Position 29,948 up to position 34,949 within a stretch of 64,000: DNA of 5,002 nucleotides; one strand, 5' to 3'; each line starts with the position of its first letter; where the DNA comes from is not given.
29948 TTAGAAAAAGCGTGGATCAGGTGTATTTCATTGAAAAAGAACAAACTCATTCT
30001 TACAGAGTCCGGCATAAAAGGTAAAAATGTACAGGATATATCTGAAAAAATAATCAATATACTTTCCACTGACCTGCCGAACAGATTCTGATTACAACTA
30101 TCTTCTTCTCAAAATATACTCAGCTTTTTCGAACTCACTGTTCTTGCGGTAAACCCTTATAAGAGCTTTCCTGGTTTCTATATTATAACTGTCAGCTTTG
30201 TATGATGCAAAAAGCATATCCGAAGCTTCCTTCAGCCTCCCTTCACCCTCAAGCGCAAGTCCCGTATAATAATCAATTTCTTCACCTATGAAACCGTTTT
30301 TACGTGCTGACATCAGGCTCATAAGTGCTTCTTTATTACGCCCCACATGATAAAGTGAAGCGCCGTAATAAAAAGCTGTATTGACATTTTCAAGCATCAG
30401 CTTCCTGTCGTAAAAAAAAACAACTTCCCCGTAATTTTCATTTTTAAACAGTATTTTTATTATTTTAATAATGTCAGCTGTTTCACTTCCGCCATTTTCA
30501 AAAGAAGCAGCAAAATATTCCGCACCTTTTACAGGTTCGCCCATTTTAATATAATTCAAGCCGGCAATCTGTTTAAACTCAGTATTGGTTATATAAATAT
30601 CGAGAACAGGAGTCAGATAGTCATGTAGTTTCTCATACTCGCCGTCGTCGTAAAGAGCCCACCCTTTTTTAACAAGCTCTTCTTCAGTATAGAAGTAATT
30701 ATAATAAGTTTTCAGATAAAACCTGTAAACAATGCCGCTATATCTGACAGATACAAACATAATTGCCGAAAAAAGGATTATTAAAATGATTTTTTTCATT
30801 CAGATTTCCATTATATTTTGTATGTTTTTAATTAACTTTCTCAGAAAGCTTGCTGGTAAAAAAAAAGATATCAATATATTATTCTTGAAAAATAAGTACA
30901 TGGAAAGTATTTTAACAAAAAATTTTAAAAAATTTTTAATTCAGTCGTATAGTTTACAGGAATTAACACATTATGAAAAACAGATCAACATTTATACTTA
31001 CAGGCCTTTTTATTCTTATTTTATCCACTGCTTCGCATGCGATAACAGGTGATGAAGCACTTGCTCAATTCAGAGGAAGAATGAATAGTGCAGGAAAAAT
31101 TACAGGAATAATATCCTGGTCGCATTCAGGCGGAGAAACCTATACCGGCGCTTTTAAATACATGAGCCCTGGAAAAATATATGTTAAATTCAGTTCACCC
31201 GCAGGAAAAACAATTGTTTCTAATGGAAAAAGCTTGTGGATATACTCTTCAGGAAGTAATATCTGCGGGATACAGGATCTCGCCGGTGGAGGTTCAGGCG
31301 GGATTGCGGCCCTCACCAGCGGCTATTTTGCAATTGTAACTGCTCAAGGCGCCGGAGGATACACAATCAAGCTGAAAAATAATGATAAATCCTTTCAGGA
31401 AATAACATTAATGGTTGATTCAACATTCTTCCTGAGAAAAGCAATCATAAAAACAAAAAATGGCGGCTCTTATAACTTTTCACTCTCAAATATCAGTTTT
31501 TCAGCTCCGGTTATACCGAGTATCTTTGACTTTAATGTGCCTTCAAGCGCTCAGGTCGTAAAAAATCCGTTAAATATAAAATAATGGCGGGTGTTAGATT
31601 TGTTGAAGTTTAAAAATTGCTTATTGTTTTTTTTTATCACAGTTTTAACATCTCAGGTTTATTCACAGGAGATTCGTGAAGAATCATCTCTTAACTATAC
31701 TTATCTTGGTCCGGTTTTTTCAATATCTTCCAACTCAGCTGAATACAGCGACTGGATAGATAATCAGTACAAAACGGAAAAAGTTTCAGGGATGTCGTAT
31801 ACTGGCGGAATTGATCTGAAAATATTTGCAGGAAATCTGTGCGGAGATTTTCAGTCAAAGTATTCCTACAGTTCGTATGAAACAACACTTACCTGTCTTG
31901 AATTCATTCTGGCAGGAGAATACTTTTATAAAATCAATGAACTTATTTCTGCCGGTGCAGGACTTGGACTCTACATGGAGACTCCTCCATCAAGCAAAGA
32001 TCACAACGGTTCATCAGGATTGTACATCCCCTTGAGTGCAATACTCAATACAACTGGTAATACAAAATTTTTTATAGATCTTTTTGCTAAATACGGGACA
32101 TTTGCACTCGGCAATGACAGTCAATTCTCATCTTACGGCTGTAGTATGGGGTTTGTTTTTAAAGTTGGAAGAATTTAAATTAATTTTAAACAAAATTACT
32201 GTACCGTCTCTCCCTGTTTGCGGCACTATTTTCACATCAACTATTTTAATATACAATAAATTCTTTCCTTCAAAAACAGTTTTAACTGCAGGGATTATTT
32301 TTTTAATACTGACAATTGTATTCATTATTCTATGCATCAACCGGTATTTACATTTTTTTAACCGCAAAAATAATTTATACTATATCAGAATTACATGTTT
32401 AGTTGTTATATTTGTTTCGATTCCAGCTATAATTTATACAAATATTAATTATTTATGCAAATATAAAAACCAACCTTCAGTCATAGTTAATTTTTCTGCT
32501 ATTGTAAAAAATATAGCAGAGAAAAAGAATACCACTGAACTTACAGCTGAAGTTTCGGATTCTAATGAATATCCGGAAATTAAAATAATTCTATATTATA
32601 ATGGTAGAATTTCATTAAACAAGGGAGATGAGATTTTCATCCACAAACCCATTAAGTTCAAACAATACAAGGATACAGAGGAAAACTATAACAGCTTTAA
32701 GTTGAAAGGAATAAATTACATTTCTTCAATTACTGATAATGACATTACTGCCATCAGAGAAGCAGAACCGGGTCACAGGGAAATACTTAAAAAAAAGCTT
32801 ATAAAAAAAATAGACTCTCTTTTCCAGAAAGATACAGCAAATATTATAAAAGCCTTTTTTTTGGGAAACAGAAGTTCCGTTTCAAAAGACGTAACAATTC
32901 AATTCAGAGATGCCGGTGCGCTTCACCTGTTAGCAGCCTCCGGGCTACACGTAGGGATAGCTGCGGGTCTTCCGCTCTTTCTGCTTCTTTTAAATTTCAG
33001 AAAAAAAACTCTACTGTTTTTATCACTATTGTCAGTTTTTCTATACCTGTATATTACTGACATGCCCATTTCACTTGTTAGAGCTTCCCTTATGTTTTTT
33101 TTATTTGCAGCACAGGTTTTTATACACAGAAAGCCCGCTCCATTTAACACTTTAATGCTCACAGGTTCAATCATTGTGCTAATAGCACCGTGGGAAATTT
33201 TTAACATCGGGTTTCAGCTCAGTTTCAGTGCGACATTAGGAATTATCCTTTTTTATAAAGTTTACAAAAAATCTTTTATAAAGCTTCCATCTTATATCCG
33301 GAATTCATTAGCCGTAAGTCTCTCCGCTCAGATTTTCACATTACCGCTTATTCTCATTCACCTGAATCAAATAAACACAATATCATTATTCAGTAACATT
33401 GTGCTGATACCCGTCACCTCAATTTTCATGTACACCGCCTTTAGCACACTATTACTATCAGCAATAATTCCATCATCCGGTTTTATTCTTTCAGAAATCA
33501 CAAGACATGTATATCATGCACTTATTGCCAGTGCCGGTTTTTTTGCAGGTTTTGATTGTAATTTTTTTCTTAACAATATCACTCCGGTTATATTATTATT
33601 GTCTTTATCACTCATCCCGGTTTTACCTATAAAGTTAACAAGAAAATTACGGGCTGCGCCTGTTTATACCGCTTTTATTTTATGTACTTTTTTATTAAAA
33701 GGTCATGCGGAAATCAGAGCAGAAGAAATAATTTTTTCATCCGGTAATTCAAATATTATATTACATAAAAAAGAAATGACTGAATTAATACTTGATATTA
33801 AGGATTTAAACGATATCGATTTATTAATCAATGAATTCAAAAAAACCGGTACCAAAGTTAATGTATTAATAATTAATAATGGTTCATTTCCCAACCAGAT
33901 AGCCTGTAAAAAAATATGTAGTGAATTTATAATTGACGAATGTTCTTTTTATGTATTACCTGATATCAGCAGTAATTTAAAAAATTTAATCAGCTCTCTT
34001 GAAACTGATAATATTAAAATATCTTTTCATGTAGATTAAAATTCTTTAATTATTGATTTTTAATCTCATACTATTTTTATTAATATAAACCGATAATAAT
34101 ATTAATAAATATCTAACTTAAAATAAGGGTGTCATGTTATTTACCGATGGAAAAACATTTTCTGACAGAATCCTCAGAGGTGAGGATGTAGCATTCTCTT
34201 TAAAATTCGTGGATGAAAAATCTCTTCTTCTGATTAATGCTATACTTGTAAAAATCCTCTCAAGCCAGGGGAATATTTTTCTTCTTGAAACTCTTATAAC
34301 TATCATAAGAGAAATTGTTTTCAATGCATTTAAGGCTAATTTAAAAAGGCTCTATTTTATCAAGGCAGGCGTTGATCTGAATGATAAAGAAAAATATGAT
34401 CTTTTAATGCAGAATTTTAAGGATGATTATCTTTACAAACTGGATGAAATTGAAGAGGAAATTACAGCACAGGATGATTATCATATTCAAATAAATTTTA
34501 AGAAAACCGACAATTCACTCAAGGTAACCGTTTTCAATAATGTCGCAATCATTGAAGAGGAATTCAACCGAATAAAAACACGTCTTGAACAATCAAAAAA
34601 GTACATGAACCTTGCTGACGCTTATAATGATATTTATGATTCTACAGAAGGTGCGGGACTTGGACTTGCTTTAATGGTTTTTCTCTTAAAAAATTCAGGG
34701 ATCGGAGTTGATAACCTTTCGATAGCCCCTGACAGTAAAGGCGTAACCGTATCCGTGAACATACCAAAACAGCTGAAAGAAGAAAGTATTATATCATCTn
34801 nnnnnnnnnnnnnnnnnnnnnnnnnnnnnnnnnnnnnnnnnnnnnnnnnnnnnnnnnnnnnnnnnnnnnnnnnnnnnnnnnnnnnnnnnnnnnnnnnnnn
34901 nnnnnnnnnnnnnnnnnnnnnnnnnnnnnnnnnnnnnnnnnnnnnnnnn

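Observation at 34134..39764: Five-gene operon: degenerate HATPase+HDOD, DUF115/Maf-like and three envelope proteins, close to the flagellar operon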

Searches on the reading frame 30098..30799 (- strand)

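Call 8: search_protein_families(library=pfam, proteins=[window:30098-30799:-], max_evalue=0.001)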
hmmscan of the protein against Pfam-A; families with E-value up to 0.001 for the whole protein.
window:30098-30799:- (233 aa): 1 family
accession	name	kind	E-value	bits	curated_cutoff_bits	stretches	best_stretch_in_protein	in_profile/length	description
PF12895.13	ANAPC3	-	0.00013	22.6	27.2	0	120-196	2-79/82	Anaphase-promoting complex, cyclosome, subunit 3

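Call 115: search_protein_families(library=ncbifam, proteins=[window:30098-30799:-], max_evalue=0.001)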
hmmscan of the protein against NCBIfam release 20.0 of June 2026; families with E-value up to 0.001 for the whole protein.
window:30098-30799:- (233 aa): 2 families
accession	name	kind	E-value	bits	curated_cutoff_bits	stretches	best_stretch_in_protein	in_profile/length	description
NF040959.1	MamA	equivalog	3.4e-06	26.6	200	0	144-231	39-129/204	magnetosome protein MamA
TIGR02917.1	PEP_TPR_lipo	equivalog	1.6e-05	23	312.2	0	178-231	539-591/899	XrtA/PEP-CTERM system TPR-repeat protein PrsT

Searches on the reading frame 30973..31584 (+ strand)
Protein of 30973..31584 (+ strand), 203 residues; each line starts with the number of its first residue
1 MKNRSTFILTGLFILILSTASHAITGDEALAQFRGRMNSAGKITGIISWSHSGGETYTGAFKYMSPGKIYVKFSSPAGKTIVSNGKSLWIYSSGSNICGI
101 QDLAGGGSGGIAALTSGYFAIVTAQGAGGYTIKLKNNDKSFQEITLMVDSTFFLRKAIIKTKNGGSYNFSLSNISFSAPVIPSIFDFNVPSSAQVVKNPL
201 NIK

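Call 8: search_protein_families(library=pfam, proteins=[window:30973-31584:+], max_evalue=0.001)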
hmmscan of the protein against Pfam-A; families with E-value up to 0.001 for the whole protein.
window:30973-31584:+ (203 aa): 1 family
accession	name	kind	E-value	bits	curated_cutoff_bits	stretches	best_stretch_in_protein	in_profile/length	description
PF03548.22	LolA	-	1.7e-11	44.6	23.6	1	56-187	24-164/165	Outer membrane lipoprotein carrier protein LolA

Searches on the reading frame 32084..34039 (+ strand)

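Call 5: search_protein_families(library=pfam, proteins=[window:32084-34039:+], max_evalue=0.1)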
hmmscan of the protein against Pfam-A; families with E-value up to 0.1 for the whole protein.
window:32084-34039:+ (651 aa): 1 family
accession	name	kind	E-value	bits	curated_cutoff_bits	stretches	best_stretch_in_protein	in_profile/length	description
PF03772.21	Competence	-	4.8e-48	164.3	23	1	259-514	2-263/270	Competence protein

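Call 6: search_protein_families(library=ncbifam, proteins=[window:32084-34039:+], max_evalue=0.1)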
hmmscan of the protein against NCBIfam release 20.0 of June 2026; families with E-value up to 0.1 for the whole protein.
window:32084-34039:+ (651 aa): 4 families
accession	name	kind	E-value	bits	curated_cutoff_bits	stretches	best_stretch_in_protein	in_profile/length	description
TIGR00361.1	ComEC_Rec2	equivalog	3.3e-33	114.8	190.05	1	149-480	29-351/663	DNA internalization-related competence protein ComEC/Rec2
TIGR00360.1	ComEC_N-term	subfamily_domain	6.7e-23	81.8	36.5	1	281-449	3-168/171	ComEC/Rec2-related protein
NF045979.1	ComEC_MAG0480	equivalog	2.8e-15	56.1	150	1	75-449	25-390/461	MAG0480 family ComEC-like protein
NF008580.0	PRK11539.1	equivalog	4.9e-15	55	969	1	90-451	41-410/758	ComEC family protein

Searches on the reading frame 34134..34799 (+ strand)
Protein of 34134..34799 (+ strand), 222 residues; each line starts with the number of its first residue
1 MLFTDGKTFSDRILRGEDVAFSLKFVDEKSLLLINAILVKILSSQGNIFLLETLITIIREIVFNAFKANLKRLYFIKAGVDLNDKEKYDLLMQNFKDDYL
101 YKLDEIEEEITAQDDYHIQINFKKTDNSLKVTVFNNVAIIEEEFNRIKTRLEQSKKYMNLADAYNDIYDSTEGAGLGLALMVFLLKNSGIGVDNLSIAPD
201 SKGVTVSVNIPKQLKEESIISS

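Call 113: search_solved_structures(query=A8, max_evalue=10, show_alignments=2)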
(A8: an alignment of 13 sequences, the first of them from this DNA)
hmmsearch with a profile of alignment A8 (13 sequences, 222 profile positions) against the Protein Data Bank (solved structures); distinct sequences matched with E-value up to 10: 0.

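Call 114: search_protein_families(library=pfam, alignment_id=A8, max_evalue=10)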
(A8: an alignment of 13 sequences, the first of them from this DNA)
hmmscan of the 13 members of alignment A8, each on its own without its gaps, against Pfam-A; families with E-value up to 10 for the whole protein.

A. member 1, seq(222 aa): 4 families
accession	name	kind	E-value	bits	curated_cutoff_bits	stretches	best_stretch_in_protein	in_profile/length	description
PF00496.27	SBP_bac_5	-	0.036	13.6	32.4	1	87-142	61-100/368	Bacterial extracellular solute-binding proteins, family 5 Middle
PF09002.17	Card1_endonuc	-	0.04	13.9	26.4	1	96-155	74-133/136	Card1-like, endonuclease domain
PF18482.7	Pih1_fungal_CS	-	0.041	14.8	23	1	87-144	3-59/90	Fungal Pih1 CS domain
PF06780.16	Erp_C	-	0.19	12.2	24.3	1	57-168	32-134/140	Erp protein C-terminus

B. families by the number of members that match (of 13 scanned): 17 families
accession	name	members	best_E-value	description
PF02518.31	HATPase_c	7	0.00027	Histidine kinase-, DNA gyrase B-, and HSP90-like ATPase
PF21083.2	ZapC_N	2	0.032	Cell-division protein ZapC, N-terminal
PF07361.16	Cytochrom_B562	2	0.035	Cytochrome b562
PF11932.13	DUF3450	1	0.00029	Protein of unknown function (DUF3450)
PF14501.12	HATPase_c_5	1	0.0041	GHKL domain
PF08804.16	gp32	1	0.018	gp32 DNA binding protein like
PF00496.27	SBP_bac_5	1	0.036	Bacterial extracellular solute-binding proteins, family 5 Middle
PF09002.17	Card1_endonuc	1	0.04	Card1-like, endonuclease domain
PF18482.7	Pih1_fungal_CS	1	0.041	Fungal Pih1 CS domain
PF16531.10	SAS-6_N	1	0.044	Centriolar protein SAS N-terminal domain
PF14637.11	FNIP_M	1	0.046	Folliculin-interacting protein middle domain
PF03885.18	DUF327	1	0.071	Protein of unknown function (DUF327)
PF19788.4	DUF6272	1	0.11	Family of unknown function (DUF6272)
PF11589.14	DUF3244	1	0.17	Domain of unknown function (DUF3244)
PF14789.11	THDPS_M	1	0.17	Tetrahydrodipicolinate N-succinyltransferase middle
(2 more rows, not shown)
